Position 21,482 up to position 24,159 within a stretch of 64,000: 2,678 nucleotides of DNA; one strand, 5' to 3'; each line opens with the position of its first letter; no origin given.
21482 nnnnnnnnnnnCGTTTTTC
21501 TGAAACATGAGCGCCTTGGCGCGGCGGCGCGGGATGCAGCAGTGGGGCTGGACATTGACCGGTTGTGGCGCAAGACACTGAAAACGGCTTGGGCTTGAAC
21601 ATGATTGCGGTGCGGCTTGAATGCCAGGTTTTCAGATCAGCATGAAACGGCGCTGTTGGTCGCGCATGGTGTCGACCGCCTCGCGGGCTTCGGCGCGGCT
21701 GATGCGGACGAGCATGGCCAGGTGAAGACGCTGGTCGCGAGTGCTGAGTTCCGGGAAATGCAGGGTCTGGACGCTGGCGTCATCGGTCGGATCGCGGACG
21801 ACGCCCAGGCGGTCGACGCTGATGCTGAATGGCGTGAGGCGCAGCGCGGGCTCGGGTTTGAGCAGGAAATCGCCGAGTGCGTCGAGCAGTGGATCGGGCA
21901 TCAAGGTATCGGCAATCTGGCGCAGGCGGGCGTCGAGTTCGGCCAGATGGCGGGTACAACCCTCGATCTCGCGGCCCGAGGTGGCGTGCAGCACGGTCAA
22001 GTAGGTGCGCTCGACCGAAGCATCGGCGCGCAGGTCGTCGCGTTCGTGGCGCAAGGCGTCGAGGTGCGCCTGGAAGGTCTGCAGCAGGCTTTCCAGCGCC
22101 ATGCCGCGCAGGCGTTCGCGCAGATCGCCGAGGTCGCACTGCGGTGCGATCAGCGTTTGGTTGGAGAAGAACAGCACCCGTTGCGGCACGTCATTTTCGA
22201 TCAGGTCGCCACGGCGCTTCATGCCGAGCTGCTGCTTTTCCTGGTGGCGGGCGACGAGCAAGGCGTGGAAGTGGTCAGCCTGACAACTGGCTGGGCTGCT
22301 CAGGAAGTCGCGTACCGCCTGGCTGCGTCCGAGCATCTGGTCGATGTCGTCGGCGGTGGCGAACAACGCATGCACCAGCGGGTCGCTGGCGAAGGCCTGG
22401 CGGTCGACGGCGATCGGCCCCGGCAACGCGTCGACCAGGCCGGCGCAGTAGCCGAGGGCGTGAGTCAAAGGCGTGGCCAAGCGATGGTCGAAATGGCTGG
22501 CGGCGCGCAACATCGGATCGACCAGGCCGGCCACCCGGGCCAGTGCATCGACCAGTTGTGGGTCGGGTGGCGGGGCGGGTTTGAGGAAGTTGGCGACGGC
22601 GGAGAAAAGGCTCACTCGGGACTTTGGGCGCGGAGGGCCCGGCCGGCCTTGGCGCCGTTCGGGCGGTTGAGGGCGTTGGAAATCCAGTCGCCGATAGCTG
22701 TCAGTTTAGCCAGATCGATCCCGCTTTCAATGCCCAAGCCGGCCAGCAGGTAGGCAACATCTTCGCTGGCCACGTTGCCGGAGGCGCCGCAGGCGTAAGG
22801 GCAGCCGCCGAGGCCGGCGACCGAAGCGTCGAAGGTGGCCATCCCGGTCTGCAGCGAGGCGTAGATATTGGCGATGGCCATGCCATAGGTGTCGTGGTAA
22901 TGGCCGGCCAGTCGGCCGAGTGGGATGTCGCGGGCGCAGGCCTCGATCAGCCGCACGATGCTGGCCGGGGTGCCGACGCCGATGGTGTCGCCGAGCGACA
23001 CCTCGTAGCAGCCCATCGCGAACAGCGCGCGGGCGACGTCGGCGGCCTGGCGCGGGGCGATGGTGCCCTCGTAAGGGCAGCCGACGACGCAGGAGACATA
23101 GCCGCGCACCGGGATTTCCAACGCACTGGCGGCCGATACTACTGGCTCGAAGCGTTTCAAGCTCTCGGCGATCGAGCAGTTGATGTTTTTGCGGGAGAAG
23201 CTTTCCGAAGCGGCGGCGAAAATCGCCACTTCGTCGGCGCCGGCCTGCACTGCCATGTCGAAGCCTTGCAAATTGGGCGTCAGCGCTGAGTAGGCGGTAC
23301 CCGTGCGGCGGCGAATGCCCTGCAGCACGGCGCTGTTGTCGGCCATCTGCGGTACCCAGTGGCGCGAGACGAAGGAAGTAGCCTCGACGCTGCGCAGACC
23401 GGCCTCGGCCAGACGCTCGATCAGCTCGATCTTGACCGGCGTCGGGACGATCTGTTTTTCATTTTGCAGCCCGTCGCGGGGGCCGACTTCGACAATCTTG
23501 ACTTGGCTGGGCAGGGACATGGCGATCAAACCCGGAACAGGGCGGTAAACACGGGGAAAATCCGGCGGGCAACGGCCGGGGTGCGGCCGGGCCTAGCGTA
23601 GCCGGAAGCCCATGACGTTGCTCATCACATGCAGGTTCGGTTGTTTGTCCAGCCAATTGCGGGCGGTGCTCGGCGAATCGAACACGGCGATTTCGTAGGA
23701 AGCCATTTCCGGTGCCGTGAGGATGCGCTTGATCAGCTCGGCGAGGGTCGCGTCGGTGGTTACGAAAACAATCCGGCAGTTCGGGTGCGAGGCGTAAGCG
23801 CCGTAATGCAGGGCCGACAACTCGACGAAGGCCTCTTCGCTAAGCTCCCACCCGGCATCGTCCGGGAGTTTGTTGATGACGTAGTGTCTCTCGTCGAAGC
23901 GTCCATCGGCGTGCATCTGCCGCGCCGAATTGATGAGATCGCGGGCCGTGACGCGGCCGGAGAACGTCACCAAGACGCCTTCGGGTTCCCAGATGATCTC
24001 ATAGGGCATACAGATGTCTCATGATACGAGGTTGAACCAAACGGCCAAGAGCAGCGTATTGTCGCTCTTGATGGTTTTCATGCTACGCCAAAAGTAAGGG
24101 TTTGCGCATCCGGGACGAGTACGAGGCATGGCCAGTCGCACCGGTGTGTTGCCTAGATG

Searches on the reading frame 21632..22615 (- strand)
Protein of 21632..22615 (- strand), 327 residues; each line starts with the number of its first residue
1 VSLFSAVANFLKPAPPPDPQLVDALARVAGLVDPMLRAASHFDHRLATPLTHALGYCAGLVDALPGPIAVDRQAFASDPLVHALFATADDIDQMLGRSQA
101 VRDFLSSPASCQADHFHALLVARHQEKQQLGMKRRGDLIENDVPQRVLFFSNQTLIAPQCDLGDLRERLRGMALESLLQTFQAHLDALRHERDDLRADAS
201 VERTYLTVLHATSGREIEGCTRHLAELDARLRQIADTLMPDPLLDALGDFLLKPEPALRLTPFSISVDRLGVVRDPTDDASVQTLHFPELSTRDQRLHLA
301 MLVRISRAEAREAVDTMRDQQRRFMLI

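Call 4: search_protein_families(library=pfam, proteins=[window:21632-22615:-], max_evalue=0.1)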
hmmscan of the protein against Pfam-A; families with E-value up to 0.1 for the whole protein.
window:21632-22615:- (327 aa): 0 families

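Call 5: search_protein_families(library=ncbifam, proteins=[window:21632-22615:-], max_evalue=0.1)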
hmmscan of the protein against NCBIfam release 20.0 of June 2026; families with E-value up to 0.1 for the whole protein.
window:21632-22615:- (327 aa): 0 families

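Call 21: find_related_loci(query=window:21632-22615:-, collection=genome_contigs, flank=6000)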
Query window:21632-22615:- (327 aa) in genome_contigs; peptide patterns used: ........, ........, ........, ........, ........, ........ (x = any residue, [..] = any of these).
165 stretches matched a pattern; 41 encode a relative of the query (tblastn E <= 1e-3); 41 distinct loci.
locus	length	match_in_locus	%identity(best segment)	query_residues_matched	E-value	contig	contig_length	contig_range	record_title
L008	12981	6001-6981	98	1-327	0e+0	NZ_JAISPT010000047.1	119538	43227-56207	MAG: Azonexus sp. isolate Jx357_bin4 k119_1746487, whole genome shotgun sequence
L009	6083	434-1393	78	1-327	7e-162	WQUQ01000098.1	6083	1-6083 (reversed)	MAG: Desulfobulbus sp. isolate Cu122P5bin47 JGI20166J26741_11145672, whole genome shotgun sequence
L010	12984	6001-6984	79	1-327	1e-159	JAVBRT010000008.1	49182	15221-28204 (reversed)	MAG: Azonexus sp. isolate EPI_MAG_00203 c_000002433104, whole genome shotgun sequence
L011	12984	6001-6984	75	1-327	7e-157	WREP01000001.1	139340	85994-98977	MAG: Betaproteobacteria bacterium isolate Lab288P3bin98 Ga0123353_10000040, whole genome shotgun sequence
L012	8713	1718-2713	71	1-327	1e-145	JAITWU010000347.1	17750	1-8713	MAG: Azonexus sp. isolate Xx448_bin7 k119_1774412, whole genome shotgun sequence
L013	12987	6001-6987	66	1-327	2e-137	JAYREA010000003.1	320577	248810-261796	MAG: Azonexus sp. isolate SH_SHASGE2bin.17 NODE_26_length_320577_cov_3.214127, whole genome shotgun sequence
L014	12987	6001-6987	67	1-327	3e-136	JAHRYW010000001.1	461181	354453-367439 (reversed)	MAG: Betaproteobacteria bacterium isolate AG28 NODE_19_length_461181_cov_204.468978, whole genome shotgun sequence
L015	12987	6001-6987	67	1-327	8e-136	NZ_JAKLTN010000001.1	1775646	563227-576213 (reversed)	Dechloromonas hankyongensis strain XY25 1, whole genome shotgun sequence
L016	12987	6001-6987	65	1-327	2e-133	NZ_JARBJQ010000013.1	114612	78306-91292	Dechloromonas agitata strain DSM 13637 13, whole genome shotgun sequence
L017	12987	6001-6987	65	1-327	3e-133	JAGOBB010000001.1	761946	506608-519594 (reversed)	MAG: Azonexus sp. isolate Go_SlAct_bin_248 Go_SlAct_3_length_761946_cov_19.865683, whole genome shotgun sequence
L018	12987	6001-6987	66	1-327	1e-132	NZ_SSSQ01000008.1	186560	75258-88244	Dechloromonas hortensis strain MA-1 DSM15637_NODE_8_length_186560_cov_466.961, whole genome shotgun sequence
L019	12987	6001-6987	64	1-327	3e-132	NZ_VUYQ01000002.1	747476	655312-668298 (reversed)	Dechloromonas sp. CZR5 R5_scaffold2, whole genome shotgun sequence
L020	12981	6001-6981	64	1-327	4e-132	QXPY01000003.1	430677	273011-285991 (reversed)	MAG: Rhodocyclales bacterium GT-UBC 1_3, whole genome shotgun sequence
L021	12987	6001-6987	65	1-327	1e-130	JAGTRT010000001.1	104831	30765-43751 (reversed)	MAG: Proteobacteria bacterium isolate CTSoil_121 scaffold_37, whole genome shotgun sequence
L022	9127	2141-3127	64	1-327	1e-130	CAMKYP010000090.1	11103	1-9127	MAG: uncultured Dechloromonas sp. isolate SRR7287212_bin.7_metawrap_v1.3.0_MAG genome assembly, contig: ERZ10357996_1123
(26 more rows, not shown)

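Call 60: search_protein_families(library=padloc, proteins=[window:21632-22615:-], max_evalue=1)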
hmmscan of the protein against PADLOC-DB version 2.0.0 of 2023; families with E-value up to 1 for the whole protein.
window:21632-22615:- (327 aa): 0 families

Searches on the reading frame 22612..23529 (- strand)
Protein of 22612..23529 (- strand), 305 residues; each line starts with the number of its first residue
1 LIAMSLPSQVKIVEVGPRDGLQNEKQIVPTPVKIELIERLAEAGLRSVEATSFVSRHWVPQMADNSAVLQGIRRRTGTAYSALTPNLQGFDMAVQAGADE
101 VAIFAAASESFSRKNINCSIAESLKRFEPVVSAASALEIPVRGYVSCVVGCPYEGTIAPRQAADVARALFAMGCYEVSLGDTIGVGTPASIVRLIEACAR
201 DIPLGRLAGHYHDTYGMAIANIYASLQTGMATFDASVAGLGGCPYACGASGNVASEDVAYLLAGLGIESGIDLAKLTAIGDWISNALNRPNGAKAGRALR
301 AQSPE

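Call 4: search_protein_families(library=pfam, proteins=[window:22612-23529:-], max_evalue=0.1)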
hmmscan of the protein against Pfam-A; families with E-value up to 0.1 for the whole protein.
window:22612-23529:- (305 aa): 1 family
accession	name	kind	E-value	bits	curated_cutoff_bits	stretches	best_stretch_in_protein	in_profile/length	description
PF00682.25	HMGL-like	-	5e-55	187.2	29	1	9-282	1-259/260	HMGL-like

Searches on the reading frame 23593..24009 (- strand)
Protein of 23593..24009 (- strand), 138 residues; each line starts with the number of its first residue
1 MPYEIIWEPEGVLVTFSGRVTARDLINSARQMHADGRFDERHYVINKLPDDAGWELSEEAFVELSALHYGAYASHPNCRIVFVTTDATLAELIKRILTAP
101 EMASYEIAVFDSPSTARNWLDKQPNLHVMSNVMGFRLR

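Call 4: search_protein_families(library=pfam, proteins=[window:23593-24009:-], max_evalue=0.1)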
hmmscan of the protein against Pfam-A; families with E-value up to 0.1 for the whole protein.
window:23593-24009:- (138 aa): 1 family
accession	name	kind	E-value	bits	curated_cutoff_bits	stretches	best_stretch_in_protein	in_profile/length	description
PF11964.13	SpoIIAA-like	-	0.015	16.4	25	1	14-120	4-105/106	SpoIIAA-like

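Call 5: search_protein_families(library=ncbifam, proteins=[window:23593-24009:-], max_evalue=0.1)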
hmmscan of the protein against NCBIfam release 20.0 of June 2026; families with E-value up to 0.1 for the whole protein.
window:23593-24009:- (138 aa): 0 families
